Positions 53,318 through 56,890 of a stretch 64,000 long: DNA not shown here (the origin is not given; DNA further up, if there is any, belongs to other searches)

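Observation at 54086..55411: Perfectly phased array of 13 x 34-aa tryptophan-rich repeats (4 Trp per unit) that does not fit a named repeat family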

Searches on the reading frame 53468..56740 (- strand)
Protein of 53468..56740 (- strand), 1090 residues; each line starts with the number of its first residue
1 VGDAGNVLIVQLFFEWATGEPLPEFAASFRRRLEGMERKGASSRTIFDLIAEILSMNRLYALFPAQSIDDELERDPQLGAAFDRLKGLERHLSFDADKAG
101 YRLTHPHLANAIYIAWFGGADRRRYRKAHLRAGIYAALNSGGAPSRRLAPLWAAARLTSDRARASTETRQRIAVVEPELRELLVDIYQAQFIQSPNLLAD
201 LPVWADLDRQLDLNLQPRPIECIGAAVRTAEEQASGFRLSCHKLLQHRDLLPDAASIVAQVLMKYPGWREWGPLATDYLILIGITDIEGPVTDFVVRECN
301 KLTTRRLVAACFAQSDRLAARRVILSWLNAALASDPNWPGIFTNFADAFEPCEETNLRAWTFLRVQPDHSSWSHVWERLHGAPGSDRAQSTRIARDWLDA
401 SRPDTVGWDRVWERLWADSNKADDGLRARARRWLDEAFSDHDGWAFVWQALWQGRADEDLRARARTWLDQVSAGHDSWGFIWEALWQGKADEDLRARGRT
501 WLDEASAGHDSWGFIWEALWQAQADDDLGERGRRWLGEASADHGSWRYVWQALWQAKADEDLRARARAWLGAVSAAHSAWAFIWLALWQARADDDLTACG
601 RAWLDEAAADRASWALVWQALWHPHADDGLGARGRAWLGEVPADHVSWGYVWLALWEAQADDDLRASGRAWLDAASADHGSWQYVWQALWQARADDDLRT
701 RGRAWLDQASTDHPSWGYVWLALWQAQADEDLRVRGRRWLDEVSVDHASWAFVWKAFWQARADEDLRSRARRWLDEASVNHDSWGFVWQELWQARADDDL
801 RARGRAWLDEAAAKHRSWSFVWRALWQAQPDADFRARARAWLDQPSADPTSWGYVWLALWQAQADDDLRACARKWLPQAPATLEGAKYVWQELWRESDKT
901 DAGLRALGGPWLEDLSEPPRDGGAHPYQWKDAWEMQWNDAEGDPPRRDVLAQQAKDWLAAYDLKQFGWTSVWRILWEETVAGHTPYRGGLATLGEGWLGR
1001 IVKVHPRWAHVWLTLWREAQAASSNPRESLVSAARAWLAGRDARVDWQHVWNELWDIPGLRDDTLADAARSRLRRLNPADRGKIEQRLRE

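Call 6: search_protein_families(library=pfam, proteins=[window:53468-56740:-], max_evalue=1)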
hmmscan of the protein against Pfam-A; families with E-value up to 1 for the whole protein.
window:53468-56740:- (1090 aa): 1 family
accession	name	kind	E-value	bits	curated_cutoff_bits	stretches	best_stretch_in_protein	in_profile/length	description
PF18074.6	PriA_C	-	0.064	14.5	26.9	0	547-575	54-82/95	Primosomal protein N C-terminal domain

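Call 8: find_homologous_proteins(query=window:53468-56740:-)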
Query window:53468-56740:- (1090 aa): 30 proteins with E <= 0.001 among 8000 candidates.
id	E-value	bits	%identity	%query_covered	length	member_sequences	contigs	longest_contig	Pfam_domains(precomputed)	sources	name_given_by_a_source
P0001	0.0e+0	1273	42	99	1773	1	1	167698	-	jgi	jgi:hypothetical protein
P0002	3.7e-285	967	43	97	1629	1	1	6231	PF25199.2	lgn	-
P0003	2.9e-272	924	45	89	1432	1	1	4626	PF25199.2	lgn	-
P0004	4.2e-251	854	45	87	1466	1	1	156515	PF25199.2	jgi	jgi:hypothetical protein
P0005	3.1e-238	812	34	98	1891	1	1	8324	PF25199.2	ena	-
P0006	2.8e-220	752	48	63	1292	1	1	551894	PF25199.2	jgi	jgi:hypothetical protein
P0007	3.0e-211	722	39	100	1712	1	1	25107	PF25199.2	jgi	jgi:hypothetical protein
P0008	7.5e-210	718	51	61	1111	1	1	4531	PF25199.2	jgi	jgi:hypothetical protein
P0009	3.3e-199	683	35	97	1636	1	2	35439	PF25199.2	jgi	jgi:hypothetical protein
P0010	2.7e-184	633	59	45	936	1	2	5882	PF25199.2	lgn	-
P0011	1.3e-176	608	36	93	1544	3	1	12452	PF09713.16,PF25199.2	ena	-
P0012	1.5e-152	528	64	36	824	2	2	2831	PF25199.2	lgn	-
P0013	1.2e-147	512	31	99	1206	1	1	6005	PF07011.17,PF25199.2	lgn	-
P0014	3.2e-147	510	35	82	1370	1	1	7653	PF25199.2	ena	-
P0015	1.8e-128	448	29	98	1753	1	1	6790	PF25199.2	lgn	-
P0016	2.1e-124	435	38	63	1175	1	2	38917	PF25199.2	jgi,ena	-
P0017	2.2e-120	421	39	66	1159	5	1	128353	PF26423.1,PF25199.2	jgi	jgi:hypothetical protein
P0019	7.1e-106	373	34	63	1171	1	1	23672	PF14130.13,PF25199.2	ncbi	-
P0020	1.8e-93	332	28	96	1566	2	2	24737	PF25199.2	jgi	jgi:hypothetical protein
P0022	2.1e-91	325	29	95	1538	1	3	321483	PF25199.2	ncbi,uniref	ncbi:hypothetical protein ACIGHF_02535 [Stenotrophomonas sp. NPDC077464]|uniref:hypothetical protein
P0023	5.3e-85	304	33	52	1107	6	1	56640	PF00903.32,PF18029.8,PF25199.2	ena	-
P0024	6.7e-84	301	31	66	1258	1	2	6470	PF25199.2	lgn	-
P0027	1.4e-71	260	29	86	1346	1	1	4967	PF25199.2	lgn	-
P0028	2.9e-57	212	28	85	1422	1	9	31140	PF25199.2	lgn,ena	-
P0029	1.4e-41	160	27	78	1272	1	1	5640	PF25199.2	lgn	-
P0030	7.9e-26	108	27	38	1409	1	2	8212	PF00575.30,PF25199.2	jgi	jgi:DNA-directed RNA polymerase subunit E'/Rpb7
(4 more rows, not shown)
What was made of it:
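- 53468..58051 (-): Whole Avs-like STAND gene. It reads as 1527 aa once two 1-nt frameshifts are corrected. As the sequence stands it is split into ORFs 56948-58117, 56782-57216 and 53468-56740. All 30 homologues are single ORFs of 735-1891 aa (call 8).
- Tried and rejected: The best homologue is 64% identical over part of its length (call 8).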

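Call 24: search_protein_families(library=padloc, proteins=[window:53468-56740:-, P0002], max_evalue=0.1)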
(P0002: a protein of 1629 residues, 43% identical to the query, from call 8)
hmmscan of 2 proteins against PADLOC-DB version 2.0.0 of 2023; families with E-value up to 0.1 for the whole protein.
window:53468-56740:- (1090 aa): 1 family
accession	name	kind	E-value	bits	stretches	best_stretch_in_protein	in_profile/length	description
PDLC01489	Cas2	-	0.041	12.4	0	763-775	35-47/69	"CAS-I,CAS-II,CAS-III,CAS-IV,CAS-V,CAS-VI; acquisition_2"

P0002 (1629 aa): 2 families
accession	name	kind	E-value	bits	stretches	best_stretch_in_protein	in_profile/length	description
PDLC02480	BrxC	-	0.01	11.1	1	279-331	51-102/1389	BrxC-PglY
PDLC03849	LmuA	-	0.042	11.4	1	14-63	10-59/370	-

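Call 25: search_protein_families(library=pfam, proteins=[P0002, P0001, P0005, P0011, P0022], max_evalue=1)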
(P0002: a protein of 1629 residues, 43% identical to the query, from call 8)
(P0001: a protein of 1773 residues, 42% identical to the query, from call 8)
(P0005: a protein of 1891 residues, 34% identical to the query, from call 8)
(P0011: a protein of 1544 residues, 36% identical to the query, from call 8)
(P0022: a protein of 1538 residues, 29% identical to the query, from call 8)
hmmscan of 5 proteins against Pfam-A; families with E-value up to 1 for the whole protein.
P0002 (1629 aa): 5 families
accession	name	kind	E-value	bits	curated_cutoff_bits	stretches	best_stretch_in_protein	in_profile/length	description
PF25199.1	nSTAND_NTPase5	-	1.1e-09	38.7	34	1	275-348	34-104/145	Novel STAND NTPase 5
PF13191.12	AAA_16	-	0.00067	20.6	32.6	1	275-325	17-63/167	AAA ATPase domain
PF24883.2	NPHP3_N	-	0.013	16.1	24.8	1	266-317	11-56/164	Nephrocystin 3, N-terminal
PF00005.33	ABC_tran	-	0.12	13.5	25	1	286-317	15-45/137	ABC transporter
PF09848.15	SLFN-g3_helicase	-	0.16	11.6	24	1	287-314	6-33/354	Schlafen group 3, DNA/RNA helicase domain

P0001 (1773 aa): 3 families
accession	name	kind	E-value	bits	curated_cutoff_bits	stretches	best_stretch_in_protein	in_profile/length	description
PF10236.15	DAP3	-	0.12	12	23.1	1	253-283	18-48/311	Mitochondrial ribosomal death-associated protein 3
PF00005.33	ABC_tran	-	0.19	12.8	25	0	261-296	14-47/137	ABC transporter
PF19044.6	P-loop_TraG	-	0.3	10.1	25.8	1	261-301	32-72/413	TraG P-loop domain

P0005 (1891 aa): 1 family
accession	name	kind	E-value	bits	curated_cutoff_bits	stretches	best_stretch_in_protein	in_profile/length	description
PF25199.1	nSTAND_NTPase5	-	5.7e-08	33.1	34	1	253-365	3-104/145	Novel STAND NTPase 5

P0011 (1544 aa): 5 families
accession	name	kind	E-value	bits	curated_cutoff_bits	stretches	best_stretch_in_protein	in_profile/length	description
PF25199.1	nSTAND_NTPase5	-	1.2e-07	32.2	34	1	257-368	4-105/145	Novel STAND NTPase 5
PF09713.15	A_thal_3526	-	3.3e-06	27.8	27.8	0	1041-1053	34-46/53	Plant protein 1589 of unknown function (A_thal_3526)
PF18362.6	THB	-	0.00014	21.8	25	0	1078-1091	2-15/34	Tri-helix bundle domain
PF24883.2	NPHP3_N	-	0.1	13.2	24.8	1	303-329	23-49/164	Nephrocystin 3, N-terminal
PF02019.24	WIF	-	0.54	10.5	25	0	985-1014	24-53/131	WIF domain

P0022 (1538 aa): 5 families
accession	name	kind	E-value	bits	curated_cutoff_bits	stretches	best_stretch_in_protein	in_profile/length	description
PF25199.1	nSTAND_NTPase5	-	1.6e-06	28.4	34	1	247-355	6-104/145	Novel STAND NTPase 5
PF13191.12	AAA_16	-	0.025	15.5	32.6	1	279-377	14-121/167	AAA ATPase domain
PF24883.2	NPHP3_N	-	0.026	15.2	24.8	1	292-322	23-53/164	Nephrocystin 3, N-terminal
PF09848.15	SLFN-g3_helicase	-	0.11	12.2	24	1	294-319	4-31/354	Schlafen group 3, DNA/RNA helicase domain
PF05729.18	NACHT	-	0.23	11.7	26.7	1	295-334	4-47/167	NACHT domain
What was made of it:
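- On TPR (Pfam TPR_1/2/8 and related models, clan CL0020): No TPR hit at E<=1 in the window ORF or five homologues (calls 6, 25).
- On HAT repeat (Pfam PF02184): No HAT hit at E<=1 (calls 6, 25).
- Closest known: HAT. Different: There is no Pfam HAT hit at E<=1 (calls 6, 25).
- There is no TPR, HAT or Sel1 Pfam hit at E<=1 in the window ORF or five homologues (calls 6, 25).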

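Call 31: list_cluster_members(proteins=[window:53468-56740:-, window:58196-59479:-, window:52156-53043:+, window:59995-61074:-])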
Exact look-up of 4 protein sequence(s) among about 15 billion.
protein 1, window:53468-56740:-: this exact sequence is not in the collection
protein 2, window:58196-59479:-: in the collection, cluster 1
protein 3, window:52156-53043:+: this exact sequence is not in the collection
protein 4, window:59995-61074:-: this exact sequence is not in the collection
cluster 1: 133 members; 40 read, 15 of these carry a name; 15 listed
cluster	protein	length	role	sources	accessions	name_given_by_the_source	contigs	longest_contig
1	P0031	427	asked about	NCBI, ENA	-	-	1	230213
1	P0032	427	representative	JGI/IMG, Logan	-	C4-dicarboxylate transporter DctM subunit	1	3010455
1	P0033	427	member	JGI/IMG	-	C4-dicarboxylate transporter, DctM subunit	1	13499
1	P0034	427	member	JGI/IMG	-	C4-dicarboxylate transporter DctM subunit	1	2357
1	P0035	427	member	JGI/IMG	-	C4-dicarboxylate transporter, DctM subunit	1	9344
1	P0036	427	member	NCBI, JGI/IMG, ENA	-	C4-dicarboxylate transporter DctM subunit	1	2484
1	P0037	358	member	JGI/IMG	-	C4-dicarboxylate transporter DctM subunit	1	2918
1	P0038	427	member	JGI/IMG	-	C4-dicarboxylate transporter DctM subunit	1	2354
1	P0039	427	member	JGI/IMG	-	C4-dicarboxylate transporter DctM subunit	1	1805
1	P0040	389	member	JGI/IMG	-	C4-dicarboxylate transporter DctM subunit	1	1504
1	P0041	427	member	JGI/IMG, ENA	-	C4-dicarboxylate transporter DctM subunit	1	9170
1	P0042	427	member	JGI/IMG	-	C4-dicarboxylate transporter DctM subunit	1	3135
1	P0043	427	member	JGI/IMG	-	C4-dicarboxylate transporter DctM subunit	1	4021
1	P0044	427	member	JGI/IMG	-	C4-dicarboxylate transporter DctM subunit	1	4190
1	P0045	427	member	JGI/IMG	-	C4-dicarboxylate transporter DctM subunit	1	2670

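Call 39: find_encoding_contigs(protein=P0004, flank=8000, max_places=2)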
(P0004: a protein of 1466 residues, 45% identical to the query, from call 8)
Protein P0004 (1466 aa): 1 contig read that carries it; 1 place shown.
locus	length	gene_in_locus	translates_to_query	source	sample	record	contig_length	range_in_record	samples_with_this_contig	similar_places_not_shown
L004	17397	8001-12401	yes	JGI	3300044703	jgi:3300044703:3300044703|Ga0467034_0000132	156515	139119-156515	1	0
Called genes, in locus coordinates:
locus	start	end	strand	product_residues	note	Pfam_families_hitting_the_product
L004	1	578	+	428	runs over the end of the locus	PF01436:NHL (faint), PF23500:DUF7133 (faint), PF22807:TrAA12, PF07995:GSDH, PF22807:TrAA12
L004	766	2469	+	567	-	PF00270:DEAD, PF04851:ResIII (faint), PF00271:Helicase_C, PF03880:DbpA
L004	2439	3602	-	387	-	PF00067:p450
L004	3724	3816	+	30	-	-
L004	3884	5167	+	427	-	PF00067:p450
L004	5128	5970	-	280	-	PF00551:Formyl_trans_N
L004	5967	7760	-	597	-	PF00664:ABC_membrane, PF00005:ABC_tran, PF02463:SMC_N (weak)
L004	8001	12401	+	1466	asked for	PF25199:nSTAND_NTPase5 (weak)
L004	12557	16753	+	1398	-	PF04563:RNA_pol_Rpb2_1, PF04561:RNA_pol_Rpb2_2, PF04565:RNA_pol_Rpb2_3, PF10385:RNA_pol_Rpb2_45, PF00562:RNA_pol_Rpb2_6, PF04560:RNA_pol_Rpb2_7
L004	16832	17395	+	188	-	?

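Call 40: find_encoding_contigs(protein=P0006, flank=8000, max_places=2)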
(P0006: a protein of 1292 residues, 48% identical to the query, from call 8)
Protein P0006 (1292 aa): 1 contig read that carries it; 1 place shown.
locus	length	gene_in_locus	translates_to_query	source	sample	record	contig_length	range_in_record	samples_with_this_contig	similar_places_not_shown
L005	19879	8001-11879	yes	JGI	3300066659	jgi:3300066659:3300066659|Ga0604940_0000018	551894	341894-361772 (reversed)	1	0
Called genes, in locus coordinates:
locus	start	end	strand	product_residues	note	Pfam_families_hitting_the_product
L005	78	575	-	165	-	PF02643:DUF192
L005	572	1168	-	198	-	PF00313:CSD, PF08206:OB_RNB (faint), PF00313:CSD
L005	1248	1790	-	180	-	PF02631:RecX_HTH2 (weak)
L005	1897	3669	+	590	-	PF00501:AMP-binding, PF14535:AMP-binding_C_2 (faint)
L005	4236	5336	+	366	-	PF01590:GAF, PF13185:GAF_2 (weak), PF07568:HisKA_2, PF02518:HATPase_c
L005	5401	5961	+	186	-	PF13560:HTH_31, PF01381:HTH_3 (weak)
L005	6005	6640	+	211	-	PF12917:YfbR-like, PF13023:HD_3, PF01966:HD (weak)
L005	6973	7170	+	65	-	PF00584:SecE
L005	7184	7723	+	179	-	PF02357:NusG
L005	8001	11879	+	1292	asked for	PF25199:nSTAND_NTPase5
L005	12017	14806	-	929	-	PF12969:DUF3857, PF07719:TPR_2 (faint), PF13371:TPR_9 (faint), PF14559:TPR_19 (faint)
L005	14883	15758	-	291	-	-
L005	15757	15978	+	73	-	-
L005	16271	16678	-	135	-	PF03852:Vsr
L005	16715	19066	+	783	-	PF13589:HATPase_c_3, PF02518:HATPase_c, PF13589:HATPase_c_3 (weak)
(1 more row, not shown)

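Call 41: find_encoding_contigs(protein=P0022, flank=8000, max_places=2)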
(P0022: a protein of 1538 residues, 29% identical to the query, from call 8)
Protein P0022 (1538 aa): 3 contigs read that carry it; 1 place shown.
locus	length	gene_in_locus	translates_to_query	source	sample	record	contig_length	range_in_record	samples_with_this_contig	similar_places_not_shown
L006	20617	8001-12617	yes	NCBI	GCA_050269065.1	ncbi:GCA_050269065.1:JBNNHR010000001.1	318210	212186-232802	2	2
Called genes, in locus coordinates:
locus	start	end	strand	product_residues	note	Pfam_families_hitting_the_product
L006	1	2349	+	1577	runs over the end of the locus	PF00270:DEAD, PF04851:ResIII, PF00271:Helicase_C, PF19306:WHD_Lhr, PF08494:DEAD_assoc, PF23236:WHD_2nd_Lhr, PF23235:WHD_3rd_Lhr, PF23234:WHD_4th_Lhr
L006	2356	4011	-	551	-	PF02625:XdhC_CoxI, PF13478:XdhC_C, PF12804:NTP_transf_3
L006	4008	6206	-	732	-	PF01315:Ald_Xan_dh_C, PF02738:MoCoBD_1, PF20256:MoCoBD_2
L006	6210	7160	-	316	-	PF00941:FAD_binding_5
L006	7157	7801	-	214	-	PF13085:Fer2_3 (weak), PF00111:Fer2, PF01799:Fer2_2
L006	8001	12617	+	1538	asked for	PF25199:nSTAND_NTPase5 (weak)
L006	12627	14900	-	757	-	PF01315:Ald_Xan_dh_C, PF02738:MoCoBD_1, PF20256:MoCoBD_2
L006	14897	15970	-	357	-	PF00941:FAD_binding_5, PF03450:CO_deh_flav_C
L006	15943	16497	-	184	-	PF00111:Fer2, PF01799:Fer2_2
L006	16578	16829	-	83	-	-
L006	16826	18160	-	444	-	-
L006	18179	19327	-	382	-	PF13421:Band_7_1 (faint)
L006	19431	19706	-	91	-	-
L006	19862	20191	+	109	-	-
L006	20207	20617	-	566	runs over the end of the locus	PF13185:GAF_2, PF01590:GAF, PF00989:PAS (faint), PF08447:PAS_3 (weak), PF13426:PAS_9 (faint), PF08448:PAS_4, PF00990:GGDEF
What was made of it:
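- On Avs (antiviral STAND): Three homologue loci sit among housekeeping genes; one has Vsr and an HATPase_c_3-domain gene nearby (calls 39-41).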

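Call 47: search_protein_families(library=ncbifam, proteins=[P0002, window:53468-56740:-], max_evalue=1)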
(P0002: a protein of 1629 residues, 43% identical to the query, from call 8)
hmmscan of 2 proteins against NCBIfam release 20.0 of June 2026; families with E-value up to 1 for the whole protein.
P0002 (1629 aa): 4 families
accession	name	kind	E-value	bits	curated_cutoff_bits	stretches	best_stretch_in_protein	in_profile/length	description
TIGR02211.1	LolD_lipo_ex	equivalog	0.061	12.8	307.75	1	287-316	36-64/221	lipoprotein-releasing ABC transporter ATP-binding protein LolD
TIGR01189.1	ccmA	equivalog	0.075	12.7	131.6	1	287-331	31-77/198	heme ABC exporter ATP-binding protein CcmA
NF007601.2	PRK10247.1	equivalog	0.11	12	292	1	285-328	30-72/204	iron efflux ABC transporter ATP-binding subunit FetA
TIGR02673.1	FtsE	equivalog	0.32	10.6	264.85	1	285-319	31-64/214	cell division ATP-binding protein FtsE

window:53468-56740:- (1090 aa): 0 families
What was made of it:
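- Tried and rejected: NCBIfam gave nothing (call 47).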
